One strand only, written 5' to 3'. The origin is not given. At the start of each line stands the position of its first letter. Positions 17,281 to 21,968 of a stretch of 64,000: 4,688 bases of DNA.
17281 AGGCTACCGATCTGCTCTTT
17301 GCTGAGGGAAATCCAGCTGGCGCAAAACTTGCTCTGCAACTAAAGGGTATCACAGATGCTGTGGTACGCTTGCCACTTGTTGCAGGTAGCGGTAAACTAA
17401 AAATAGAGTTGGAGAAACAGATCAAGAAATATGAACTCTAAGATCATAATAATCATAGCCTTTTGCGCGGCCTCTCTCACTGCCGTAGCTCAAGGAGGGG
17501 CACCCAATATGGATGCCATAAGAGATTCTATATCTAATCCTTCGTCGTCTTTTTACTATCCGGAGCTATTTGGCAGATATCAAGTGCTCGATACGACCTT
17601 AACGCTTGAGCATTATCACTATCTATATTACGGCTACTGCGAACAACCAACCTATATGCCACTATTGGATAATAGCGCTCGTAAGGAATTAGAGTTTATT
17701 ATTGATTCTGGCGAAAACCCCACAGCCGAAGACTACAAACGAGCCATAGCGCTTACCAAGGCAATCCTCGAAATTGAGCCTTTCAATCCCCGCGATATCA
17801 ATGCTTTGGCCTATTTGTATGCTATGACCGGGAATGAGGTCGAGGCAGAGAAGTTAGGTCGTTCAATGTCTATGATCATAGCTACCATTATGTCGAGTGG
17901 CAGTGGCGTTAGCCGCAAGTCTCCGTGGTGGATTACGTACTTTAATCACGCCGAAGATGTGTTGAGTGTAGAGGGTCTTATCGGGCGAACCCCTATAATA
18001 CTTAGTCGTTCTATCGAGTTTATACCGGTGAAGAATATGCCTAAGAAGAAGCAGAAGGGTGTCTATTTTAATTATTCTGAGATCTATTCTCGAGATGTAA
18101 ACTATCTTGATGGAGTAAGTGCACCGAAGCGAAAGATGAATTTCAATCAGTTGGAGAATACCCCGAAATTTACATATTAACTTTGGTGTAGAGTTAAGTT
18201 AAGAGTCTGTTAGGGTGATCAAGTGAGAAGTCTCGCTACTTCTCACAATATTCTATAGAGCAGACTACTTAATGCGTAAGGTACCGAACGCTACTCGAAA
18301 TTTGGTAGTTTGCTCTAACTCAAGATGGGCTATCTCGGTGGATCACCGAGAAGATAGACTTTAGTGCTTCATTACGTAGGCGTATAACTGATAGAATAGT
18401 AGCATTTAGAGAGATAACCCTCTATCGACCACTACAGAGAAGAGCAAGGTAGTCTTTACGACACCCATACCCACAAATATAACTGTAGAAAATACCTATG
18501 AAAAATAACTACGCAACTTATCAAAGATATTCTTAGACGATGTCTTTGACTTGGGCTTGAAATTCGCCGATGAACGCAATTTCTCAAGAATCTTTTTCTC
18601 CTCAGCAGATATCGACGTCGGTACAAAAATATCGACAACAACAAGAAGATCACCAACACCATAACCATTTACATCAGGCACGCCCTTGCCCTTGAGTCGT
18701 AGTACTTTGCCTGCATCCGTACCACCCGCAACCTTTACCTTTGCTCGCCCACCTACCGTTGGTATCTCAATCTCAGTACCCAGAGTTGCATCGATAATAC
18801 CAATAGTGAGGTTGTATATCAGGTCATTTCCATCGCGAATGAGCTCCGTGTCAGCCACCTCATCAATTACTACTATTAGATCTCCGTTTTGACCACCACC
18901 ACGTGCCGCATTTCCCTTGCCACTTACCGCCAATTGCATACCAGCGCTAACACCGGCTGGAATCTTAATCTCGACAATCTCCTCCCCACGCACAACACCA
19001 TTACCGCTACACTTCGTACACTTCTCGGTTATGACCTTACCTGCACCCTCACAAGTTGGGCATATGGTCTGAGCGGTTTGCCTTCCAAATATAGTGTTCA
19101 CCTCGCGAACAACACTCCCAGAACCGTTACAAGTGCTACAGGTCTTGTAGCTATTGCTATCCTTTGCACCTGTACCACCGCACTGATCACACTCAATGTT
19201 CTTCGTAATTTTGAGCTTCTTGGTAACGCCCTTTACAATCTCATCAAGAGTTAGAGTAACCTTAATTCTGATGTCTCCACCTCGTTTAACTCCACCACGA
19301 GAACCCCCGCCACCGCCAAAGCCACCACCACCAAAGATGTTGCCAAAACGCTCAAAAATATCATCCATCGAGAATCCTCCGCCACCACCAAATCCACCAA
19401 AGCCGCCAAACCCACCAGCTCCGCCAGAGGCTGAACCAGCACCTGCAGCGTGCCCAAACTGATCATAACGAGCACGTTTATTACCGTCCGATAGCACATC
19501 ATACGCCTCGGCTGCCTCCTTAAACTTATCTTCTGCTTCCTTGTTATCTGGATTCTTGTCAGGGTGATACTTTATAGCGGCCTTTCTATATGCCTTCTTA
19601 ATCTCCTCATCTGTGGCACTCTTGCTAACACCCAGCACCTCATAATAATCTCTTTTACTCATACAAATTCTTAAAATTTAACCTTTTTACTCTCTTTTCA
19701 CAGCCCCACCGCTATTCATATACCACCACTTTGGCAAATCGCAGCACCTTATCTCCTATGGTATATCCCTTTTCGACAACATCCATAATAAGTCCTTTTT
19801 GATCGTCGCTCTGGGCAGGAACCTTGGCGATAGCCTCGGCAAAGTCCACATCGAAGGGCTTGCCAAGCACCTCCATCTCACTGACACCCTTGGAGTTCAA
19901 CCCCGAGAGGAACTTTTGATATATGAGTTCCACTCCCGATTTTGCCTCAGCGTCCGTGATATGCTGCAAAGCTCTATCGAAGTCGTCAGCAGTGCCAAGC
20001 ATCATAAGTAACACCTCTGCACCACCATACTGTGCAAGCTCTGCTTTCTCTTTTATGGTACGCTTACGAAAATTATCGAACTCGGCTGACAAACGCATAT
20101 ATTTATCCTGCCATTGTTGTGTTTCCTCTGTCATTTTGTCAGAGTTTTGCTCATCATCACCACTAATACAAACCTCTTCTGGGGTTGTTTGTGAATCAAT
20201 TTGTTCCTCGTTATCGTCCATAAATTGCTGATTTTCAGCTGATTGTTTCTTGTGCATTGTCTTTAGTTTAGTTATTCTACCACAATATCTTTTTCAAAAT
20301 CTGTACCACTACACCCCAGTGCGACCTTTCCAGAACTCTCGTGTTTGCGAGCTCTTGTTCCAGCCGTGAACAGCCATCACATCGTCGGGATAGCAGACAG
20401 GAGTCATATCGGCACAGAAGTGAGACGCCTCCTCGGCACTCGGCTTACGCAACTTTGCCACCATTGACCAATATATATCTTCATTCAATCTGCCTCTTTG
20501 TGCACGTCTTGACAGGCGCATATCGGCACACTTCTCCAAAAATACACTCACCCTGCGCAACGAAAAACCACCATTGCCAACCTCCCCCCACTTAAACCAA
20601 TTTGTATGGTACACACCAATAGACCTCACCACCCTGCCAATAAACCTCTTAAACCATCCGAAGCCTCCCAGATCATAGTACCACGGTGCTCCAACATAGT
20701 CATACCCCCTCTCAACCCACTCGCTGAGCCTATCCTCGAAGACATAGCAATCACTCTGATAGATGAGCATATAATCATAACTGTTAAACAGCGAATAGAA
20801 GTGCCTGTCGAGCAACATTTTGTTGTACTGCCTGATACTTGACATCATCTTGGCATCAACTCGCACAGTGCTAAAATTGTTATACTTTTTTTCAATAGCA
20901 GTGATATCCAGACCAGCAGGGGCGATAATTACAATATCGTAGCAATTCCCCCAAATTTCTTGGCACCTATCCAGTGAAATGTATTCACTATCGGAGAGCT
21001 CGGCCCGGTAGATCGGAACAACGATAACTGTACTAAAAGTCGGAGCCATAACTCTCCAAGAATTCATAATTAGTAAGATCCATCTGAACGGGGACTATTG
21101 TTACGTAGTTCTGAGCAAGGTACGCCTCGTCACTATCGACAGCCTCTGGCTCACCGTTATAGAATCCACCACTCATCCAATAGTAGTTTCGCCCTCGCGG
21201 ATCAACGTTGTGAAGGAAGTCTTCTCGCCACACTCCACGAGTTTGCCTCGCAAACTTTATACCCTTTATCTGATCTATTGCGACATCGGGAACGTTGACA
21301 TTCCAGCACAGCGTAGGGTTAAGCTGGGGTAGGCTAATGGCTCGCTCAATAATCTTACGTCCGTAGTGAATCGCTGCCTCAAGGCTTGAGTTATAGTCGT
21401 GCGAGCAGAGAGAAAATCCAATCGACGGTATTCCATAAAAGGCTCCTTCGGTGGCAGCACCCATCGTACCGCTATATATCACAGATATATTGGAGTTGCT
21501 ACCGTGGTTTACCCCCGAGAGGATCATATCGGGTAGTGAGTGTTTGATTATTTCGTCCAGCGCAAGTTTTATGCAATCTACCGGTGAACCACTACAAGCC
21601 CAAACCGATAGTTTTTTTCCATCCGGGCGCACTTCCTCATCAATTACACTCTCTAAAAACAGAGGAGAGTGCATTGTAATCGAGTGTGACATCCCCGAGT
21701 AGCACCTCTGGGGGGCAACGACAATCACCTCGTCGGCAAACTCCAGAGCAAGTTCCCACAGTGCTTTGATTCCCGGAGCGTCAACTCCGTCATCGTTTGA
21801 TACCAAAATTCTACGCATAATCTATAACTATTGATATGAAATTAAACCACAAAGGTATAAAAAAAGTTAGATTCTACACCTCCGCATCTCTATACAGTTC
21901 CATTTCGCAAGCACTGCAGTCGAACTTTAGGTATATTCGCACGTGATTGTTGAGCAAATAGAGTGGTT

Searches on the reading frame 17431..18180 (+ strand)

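Call 44: search_protein_families(library=pfam, proteins=[window:17431-18180:+], max_evalue=1e-8)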
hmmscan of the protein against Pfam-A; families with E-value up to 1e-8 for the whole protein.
window:17431-18180:+ (249 aa): 1 family
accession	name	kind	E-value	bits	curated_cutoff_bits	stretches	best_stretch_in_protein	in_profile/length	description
PF16266.10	DUF4919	-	2e-46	158.7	29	1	30-214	1-186/186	Domain of unknown function (DUF4919)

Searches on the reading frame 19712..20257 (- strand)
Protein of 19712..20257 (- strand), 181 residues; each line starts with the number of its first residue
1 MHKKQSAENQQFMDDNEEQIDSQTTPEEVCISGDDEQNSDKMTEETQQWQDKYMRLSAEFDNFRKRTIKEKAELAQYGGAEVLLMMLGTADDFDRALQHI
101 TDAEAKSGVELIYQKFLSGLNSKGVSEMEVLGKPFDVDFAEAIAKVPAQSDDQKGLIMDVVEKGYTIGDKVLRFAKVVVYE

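Call 44: search_protein_families(library=pfam, proteins=[window:19712-20257:-], max_evalue=1e-8)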
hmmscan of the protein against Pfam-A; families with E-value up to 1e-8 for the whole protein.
window:19712-20257:- (181 aa): 1 family
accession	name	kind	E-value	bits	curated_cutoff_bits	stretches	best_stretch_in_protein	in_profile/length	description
PF01025.24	GrpE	-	1.6e-37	129.1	25.8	1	34-180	15-164/165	GrpE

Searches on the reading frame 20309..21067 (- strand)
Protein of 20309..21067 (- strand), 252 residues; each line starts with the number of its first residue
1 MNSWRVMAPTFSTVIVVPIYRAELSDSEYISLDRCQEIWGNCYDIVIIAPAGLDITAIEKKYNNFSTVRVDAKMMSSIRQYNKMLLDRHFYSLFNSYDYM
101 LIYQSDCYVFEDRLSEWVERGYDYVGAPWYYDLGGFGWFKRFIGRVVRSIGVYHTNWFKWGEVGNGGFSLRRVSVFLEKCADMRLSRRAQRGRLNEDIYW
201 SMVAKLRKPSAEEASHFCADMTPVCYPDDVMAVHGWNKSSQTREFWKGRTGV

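Call 44: search_protein_families(library=pfam, proteins=[window:20309-21067:-], max_evalue=1e-8)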
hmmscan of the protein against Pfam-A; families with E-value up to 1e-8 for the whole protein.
window:20309-21067:- (252 aa): 1 family
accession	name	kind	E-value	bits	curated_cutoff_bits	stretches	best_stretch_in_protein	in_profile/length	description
PF18922.5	DUF5672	-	8.5e-40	136.5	24.4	1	65-225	2-151/164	Protein of unknown function (DUF5672)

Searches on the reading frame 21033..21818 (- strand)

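Call 44: search_protein_families(library=pfam, proteins=[window:21033-21818:-], max_evalue=1e-8)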
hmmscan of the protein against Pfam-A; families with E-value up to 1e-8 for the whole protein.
window:21033-21818:- (261 aa): 1 family
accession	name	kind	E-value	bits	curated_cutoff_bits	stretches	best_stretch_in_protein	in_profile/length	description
PF01975.23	SurE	-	5.9e-58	196.2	22.1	1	4-198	1-188/189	Survival protein SurE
